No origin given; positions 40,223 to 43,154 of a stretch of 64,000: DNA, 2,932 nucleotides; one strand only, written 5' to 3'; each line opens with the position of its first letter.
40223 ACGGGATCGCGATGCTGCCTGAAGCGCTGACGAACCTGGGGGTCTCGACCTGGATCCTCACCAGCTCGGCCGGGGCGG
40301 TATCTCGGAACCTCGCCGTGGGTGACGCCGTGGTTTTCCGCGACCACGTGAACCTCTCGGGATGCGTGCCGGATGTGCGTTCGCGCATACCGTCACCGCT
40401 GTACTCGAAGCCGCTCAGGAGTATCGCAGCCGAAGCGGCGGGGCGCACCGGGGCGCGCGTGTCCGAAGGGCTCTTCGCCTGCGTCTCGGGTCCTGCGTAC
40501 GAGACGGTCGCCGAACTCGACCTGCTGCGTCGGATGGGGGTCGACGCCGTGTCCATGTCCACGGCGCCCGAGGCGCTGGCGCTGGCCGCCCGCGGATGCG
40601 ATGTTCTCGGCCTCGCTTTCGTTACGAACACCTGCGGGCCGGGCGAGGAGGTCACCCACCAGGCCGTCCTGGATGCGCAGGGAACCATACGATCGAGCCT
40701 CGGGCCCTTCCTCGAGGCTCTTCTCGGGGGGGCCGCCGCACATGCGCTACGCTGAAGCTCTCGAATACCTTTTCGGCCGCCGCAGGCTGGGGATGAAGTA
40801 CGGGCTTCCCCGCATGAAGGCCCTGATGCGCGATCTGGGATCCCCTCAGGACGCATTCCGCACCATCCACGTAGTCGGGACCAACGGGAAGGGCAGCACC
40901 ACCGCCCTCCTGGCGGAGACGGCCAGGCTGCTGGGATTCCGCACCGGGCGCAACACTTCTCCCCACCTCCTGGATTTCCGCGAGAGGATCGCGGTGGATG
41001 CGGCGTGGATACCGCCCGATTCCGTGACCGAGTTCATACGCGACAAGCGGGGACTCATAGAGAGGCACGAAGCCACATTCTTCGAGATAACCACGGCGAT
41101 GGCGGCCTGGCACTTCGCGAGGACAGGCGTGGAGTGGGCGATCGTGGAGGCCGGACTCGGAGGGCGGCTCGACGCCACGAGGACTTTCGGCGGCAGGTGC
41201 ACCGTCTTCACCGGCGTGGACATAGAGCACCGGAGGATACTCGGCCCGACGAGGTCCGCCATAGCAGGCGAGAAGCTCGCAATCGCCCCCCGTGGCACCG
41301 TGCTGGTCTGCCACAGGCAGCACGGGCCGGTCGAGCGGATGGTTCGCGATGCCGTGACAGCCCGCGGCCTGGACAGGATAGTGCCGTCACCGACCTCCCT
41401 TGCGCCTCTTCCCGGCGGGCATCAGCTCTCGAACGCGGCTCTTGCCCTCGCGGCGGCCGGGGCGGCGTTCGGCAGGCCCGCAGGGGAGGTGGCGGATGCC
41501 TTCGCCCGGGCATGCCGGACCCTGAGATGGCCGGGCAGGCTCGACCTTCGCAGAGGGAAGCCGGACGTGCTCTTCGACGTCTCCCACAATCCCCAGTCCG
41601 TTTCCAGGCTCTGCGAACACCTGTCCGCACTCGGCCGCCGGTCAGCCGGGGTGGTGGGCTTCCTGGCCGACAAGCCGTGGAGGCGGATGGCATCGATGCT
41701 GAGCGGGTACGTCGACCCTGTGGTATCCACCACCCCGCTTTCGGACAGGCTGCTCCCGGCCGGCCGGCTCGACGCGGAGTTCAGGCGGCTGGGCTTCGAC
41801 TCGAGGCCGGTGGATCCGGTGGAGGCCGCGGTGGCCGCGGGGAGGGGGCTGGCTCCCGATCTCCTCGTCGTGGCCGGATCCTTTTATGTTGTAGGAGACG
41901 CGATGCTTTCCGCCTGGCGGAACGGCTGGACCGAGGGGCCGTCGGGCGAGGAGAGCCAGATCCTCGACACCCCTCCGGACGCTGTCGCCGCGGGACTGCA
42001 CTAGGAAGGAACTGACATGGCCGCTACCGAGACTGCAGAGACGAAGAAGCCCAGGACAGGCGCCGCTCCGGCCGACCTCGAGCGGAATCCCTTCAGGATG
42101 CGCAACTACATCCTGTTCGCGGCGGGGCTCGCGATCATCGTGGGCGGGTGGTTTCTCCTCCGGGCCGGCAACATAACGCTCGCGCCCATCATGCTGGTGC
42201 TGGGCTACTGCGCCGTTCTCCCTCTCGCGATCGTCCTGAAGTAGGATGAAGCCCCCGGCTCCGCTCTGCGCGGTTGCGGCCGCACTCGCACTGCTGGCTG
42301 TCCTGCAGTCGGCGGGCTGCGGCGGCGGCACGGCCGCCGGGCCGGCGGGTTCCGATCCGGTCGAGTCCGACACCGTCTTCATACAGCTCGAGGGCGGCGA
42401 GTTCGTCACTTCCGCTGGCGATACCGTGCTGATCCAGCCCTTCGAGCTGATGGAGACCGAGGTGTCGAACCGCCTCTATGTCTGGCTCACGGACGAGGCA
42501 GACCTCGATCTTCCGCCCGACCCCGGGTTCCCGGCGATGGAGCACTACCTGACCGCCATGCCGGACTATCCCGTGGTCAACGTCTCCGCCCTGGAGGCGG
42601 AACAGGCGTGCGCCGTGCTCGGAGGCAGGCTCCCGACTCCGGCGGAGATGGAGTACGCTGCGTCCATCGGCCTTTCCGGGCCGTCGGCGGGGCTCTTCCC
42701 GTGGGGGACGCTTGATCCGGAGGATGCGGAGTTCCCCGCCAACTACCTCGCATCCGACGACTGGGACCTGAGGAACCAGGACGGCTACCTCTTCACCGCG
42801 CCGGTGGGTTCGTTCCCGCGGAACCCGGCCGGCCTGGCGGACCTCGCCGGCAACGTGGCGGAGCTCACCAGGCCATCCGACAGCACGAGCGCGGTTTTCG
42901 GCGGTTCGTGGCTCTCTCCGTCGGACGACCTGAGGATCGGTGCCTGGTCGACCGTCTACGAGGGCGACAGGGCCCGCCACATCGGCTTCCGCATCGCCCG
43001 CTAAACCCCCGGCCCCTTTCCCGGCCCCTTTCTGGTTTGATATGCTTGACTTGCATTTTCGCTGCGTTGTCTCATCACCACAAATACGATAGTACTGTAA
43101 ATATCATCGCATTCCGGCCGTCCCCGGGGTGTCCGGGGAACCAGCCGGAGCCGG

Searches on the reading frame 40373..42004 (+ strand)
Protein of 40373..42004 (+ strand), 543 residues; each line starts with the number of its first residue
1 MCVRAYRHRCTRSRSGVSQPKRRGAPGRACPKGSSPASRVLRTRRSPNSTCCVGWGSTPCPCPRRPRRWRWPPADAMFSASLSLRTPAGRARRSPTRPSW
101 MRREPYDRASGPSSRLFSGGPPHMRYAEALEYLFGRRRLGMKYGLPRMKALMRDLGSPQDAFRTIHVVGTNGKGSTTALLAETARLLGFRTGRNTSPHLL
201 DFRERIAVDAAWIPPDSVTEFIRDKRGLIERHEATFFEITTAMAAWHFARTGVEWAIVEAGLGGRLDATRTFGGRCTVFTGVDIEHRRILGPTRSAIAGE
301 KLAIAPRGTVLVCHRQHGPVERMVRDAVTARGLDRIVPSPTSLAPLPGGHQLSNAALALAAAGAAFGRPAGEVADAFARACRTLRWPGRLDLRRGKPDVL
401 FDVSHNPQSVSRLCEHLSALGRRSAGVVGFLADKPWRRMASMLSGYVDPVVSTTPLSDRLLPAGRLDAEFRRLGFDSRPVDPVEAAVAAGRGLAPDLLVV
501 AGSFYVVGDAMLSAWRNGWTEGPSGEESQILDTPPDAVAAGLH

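Call 26: search_protein_families(library=pfam, proteins=[window:40373-42004:+], max_evalue=0.0001)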
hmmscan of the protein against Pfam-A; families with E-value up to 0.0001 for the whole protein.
window:40373-42004:+ (543 aa): 1 family
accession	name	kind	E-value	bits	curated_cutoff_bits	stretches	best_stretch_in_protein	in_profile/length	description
PF02875.26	Mur_ligase_C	-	2.1e-07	32.3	28.4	1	388-503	1-126/127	Mur ligase, glutamate ligase domain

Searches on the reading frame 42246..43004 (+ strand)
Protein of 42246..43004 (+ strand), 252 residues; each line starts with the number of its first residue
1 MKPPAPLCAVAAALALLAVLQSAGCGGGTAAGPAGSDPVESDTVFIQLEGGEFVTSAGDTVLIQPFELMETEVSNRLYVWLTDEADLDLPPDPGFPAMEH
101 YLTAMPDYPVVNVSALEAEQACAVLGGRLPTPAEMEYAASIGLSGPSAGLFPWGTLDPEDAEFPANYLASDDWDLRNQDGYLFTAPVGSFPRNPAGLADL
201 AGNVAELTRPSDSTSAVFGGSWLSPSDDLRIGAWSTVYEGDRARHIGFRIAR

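Call 26: search_protein_families(library=pfam, proteins=[window:42246-43004:+], max_evalue=0.0001)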
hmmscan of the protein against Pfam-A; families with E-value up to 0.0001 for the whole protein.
window:42246-43004:+ (252 aa): 1 family
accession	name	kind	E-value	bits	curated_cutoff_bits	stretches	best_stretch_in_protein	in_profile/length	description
PF03781.23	FGE-sulfatase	-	4.6e-26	92.4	23.3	1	60-252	31-255/255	Sulfatase-modifying factor enzyme 1-like domain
